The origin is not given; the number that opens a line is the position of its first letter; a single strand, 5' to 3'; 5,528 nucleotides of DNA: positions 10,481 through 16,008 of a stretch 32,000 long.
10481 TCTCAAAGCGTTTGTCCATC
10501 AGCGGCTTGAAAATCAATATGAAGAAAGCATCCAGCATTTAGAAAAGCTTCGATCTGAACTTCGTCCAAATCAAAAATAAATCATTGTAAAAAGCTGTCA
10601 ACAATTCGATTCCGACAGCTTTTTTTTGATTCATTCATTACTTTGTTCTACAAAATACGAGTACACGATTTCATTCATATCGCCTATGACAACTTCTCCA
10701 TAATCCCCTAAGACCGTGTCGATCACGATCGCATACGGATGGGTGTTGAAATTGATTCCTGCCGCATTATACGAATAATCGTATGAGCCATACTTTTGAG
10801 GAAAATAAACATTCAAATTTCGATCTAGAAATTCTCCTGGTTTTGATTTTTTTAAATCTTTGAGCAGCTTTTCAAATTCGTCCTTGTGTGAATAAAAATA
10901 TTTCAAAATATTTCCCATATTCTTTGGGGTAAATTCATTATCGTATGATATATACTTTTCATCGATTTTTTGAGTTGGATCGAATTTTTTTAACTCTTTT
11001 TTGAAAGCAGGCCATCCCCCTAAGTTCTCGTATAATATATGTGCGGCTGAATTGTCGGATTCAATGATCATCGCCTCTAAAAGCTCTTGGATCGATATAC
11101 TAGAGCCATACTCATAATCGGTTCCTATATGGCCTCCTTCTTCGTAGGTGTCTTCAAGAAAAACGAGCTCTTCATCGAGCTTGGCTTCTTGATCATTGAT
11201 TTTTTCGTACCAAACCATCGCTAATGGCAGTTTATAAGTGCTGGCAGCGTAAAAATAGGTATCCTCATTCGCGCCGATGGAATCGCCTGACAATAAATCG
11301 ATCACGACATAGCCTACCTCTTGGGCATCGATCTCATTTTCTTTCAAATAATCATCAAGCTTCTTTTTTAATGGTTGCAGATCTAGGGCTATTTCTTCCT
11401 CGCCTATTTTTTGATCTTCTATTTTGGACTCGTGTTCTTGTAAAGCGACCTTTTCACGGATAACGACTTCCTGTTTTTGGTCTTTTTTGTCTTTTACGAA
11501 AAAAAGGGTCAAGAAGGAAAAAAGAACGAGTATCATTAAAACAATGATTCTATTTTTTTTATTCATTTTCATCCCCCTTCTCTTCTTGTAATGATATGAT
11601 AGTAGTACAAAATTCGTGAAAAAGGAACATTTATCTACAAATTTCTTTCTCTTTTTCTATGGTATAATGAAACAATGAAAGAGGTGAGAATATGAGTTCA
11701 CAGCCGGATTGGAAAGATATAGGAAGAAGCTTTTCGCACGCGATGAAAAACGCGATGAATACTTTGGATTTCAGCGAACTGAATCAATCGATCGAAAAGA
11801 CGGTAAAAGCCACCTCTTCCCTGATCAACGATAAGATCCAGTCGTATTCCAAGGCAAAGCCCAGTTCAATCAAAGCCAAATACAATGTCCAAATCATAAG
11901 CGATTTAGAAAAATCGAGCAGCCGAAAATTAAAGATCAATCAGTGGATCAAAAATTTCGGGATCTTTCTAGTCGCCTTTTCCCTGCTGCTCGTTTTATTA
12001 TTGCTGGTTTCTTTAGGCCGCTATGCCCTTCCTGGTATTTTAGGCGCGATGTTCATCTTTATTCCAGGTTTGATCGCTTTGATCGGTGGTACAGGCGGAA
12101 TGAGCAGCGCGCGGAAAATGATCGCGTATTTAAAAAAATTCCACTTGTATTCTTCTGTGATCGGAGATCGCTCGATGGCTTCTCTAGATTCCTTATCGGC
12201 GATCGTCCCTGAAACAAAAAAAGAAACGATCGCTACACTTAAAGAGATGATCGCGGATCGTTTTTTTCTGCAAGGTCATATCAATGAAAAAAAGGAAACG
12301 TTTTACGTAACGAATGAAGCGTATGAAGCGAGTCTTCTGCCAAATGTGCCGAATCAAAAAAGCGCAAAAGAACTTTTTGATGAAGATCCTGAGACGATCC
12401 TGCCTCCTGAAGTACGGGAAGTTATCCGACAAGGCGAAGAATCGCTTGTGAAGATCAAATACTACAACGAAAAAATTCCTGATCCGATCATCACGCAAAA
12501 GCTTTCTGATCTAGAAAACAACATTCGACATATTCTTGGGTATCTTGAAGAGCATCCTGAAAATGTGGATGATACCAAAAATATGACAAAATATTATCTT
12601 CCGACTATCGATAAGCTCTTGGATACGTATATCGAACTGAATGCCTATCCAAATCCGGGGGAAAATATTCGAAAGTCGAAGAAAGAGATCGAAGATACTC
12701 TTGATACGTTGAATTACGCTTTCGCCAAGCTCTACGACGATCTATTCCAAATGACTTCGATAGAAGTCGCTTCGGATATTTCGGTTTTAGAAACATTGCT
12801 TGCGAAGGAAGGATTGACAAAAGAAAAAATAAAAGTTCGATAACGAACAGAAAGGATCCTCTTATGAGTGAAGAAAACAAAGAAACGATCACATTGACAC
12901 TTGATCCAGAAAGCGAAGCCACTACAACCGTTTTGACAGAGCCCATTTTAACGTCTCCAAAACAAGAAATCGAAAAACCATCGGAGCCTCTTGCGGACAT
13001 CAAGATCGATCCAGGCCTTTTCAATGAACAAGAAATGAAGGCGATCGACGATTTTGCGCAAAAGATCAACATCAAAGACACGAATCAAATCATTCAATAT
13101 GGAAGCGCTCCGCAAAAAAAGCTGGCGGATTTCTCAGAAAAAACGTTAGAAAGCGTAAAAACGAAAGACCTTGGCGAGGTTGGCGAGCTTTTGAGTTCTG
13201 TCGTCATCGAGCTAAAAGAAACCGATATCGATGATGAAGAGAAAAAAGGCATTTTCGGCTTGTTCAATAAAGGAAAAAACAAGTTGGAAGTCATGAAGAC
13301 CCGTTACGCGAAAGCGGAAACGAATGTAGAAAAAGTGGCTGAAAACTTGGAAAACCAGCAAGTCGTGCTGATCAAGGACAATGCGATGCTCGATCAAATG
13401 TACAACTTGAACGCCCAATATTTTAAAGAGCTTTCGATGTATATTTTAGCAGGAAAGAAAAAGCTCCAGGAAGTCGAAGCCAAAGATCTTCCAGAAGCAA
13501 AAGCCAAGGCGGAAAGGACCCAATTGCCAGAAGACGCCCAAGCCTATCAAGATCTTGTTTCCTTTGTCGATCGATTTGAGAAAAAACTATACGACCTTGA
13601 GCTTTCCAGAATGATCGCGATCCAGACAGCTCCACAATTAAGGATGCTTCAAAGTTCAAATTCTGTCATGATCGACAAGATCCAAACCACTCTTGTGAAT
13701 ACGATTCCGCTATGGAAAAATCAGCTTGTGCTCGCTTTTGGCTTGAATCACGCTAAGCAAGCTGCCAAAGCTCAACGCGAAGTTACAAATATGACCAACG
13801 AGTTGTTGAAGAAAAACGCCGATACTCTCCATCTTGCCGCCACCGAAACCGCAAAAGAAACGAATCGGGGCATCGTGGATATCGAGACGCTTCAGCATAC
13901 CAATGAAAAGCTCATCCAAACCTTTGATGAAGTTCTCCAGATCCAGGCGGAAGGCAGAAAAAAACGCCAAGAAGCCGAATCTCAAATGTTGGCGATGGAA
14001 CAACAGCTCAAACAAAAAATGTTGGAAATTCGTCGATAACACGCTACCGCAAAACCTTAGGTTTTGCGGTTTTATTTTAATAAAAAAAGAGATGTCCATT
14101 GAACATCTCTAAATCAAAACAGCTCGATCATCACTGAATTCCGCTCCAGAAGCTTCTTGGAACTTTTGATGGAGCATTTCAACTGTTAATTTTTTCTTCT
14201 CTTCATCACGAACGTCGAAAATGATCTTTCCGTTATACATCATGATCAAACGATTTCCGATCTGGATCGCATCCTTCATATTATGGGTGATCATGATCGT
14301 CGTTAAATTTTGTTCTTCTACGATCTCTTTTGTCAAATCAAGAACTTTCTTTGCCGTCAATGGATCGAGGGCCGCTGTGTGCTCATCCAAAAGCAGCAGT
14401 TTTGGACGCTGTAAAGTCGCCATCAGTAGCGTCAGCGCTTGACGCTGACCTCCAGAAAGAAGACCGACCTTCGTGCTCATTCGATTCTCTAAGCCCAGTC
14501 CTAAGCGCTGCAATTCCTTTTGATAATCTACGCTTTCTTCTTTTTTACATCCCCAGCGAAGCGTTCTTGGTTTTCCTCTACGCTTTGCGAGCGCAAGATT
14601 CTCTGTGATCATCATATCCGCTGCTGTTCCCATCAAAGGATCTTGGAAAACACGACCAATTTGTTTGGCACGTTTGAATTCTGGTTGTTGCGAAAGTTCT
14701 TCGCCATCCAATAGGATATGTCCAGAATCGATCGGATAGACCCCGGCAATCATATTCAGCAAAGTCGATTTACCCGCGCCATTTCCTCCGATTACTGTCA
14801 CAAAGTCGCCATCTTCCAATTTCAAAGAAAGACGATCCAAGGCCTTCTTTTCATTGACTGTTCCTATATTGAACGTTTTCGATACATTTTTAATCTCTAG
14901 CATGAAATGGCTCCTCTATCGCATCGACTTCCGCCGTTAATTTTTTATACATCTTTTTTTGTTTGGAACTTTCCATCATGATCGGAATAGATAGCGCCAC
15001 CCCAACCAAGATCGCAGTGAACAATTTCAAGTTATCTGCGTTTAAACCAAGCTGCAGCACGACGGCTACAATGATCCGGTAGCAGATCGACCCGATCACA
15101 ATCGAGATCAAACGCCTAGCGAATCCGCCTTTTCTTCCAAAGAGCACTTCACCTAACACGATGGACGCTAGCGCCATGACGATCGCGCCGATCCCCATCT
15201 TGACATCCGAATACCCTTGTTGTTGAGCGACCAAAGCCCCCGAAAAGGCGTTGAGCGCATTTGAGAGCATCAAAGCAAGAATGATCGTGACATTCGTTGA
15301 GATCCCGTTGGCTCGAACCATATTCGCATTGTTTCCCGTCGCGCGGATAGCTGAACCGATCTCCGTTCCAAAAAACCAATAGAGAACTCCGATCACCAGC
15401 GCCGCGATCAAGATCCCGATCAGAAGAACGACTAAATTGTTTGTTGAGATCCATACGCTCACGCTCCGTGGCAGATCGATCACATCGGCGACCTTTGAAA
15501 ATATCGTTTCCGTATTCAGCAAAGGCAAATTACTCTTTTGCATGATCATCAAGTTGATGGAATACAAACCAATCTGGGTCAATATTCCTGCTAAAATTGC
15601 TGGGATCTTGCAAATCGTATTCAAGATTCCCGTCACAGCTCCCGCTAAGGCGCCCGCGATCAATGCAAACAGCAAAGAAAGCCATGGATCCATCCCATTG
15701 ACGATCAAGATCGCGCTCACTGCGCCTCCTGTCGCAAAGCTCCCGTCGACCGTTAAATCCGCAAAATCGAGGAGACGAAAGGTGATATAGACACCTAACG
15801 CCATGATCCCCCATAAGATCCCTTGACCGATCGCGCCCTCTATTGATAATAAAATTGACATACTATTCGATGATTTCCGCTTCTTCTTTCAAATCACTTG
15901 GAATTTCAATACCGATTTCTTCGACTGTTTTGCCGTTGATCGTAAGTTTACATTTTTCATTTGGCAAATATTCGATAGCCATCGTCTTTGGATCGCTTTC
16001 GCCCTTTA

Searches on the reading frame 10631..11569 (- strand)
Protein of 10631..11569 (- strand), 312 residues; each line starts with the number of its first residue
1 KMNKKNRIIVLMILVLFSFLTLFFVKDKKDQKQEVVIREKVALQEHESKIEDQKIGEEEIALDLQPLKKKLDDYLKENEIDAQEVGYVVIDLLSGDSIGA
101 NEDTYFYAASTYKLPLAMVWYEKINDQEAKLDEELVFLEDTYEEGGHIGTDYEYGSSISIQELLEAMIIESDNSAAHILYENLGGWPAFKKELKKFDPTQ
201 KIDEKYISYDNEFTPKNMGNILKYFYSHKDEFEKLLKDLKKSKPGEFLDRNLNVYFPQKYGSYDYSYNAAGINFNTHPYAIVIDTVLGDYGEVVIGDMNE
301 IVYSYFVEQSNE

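Call 100: search_protein_families(library=pfam, proteins=[window:10631-11569:-], max_evalue=0.00001)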
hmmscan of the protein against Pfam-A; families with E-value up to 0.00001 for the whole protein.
window:10631-11569:- (312 aa): 2 families
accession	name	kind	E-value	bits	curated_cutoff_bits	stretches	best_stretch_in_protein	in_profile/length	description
PF13354.11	Beta-lactamase2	-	1.4e-30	106.7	22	1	87-283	2-212/214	Beta-lactamase enzyme family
PF00768.25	Peptidase_S11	-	5.1e-06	26.6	27.6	1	78-185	8-117/239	D-alanyl-D-alanine carboxypeptidase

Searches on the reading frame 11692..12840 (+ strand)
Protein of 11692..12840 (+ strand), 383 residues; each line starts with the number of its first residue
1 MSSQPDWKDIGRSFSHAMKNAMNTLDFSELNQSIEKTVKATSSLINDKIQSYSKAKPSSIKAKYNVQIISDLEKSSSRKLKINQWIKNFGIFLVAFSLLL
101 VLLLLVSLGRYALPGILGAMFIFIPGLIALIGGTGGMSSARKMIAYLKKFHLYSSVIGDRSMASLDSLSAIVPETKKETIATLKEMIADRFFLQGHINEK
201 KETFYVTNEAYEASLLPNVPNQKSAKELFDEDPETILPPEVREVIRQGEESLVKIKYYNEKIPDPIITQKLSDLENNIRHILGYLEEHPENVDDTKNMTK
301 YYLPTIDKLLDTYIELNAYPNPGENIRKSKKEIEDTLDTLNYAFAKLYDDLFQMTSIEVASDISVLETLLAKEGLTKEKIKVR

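Call 100: search_protein_families(library=pfam, proteins=[window:11692-12840:+], max_evalue=0.00001)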
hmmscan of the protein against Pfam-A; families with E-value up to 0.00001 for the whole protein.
window:11692-12840:+ (383 aa): 1 family
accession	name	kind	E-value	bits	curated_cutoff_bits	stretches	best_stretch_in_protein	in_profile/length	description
PF10112.14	Halogen_Hydrol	-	3.4e-10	40.7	29.8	1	241-351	66-176/191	5-bromo-4-chloroindolyl phosphate hydrolysis protein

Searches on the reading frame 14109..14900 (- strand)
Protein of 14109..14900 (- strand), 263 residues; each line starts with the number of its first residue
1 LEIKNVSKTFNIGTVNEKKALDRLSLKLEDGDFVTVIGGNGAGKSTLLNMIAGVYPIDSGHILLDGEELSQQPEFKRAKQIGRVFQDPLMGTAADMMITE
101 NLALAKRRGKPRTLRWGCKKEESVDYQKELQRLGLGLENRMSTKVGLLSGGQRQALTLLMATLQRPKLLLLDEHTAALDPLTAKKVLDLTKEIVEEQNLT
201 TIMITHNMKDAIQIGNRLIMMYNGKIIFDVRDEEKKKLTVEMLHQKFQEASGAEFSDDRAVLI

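Call 11: search_protein_families(library=pfam, proteins=[window:14109-14900:-], max_evalue=0.01)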
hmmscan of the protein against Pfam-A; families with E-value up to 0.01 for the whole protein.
window:14109-14900:- (263 aa): 9 families
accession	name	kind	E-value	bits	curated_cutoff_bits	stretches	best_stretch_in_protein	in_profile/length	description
PF00005.33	ABC_tran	-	2.1e-29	103.3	25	1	21-176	1-137/137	ABC transporter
PF02463.25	SMC_N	-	2.6e-08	34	40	1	31-221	24-211/220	RecF/RecN/SMC N terminal domain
PF13304.12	AAA_21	-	1.7e-07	32.1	27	1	147-207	237-299/304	AAA domain, putative AbiEii toxin, Type IV TA system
PF09818.15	ABC_ATPase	-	1e-06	28.4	23.2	0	149-245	159-268/283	P-loop domain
PF03193.22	RsgA_GTPase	-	0.0003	21.1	30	1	14-54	90-129/174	RsgA GTPase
PF13558.12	SbcC_Walker_B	-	0.0018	18.9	27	0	138-191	23-89/90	SbcC/RAD50-like, Walker B motif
PF00350.29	Dynamin_N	-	0.0021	18.5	27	0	34-55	1-22/168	Dynamin family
PF13555.12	AAA_29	-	0.0024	18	27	1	24-49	15-40/61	P-loop containing region of AAA domain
PF20720.3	nSTAND3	-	0.0069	16.5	27.2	0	18-52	4-38/155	Novel STAND NTPase 3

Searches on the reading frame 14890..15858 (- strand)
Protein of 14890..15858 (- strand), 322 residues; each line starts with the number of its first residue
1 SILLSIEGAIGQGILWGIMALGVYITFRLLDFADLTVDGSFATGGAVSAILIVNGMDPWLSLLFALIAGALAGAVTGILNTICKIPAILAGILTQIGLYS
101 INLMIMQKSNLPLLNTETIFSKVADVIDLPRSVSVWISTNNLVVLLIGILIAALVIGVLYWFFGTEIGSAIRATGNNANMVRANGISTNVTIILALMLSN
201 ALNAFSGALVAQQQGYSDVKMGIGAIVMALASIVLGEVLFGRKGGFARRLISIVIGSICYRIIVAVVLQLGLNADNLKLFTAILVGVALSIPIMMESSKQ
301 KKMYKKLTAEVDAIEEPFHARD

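Call 11: search_protein_families(library=pfam, proteins=[window:14890-15858:-], max_evalue=0.01)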
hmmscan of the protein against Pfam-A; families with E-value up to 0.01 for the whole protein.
window:14890-15858:- (322 aa): 1 family
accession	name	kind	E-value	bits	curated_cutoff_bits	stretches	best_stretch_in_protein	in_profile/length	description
PF02653.21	BPD_transp_2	-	5e-29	101.7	26.8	1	6-284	2-264/269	Branched-chain amino acid transport system / permease component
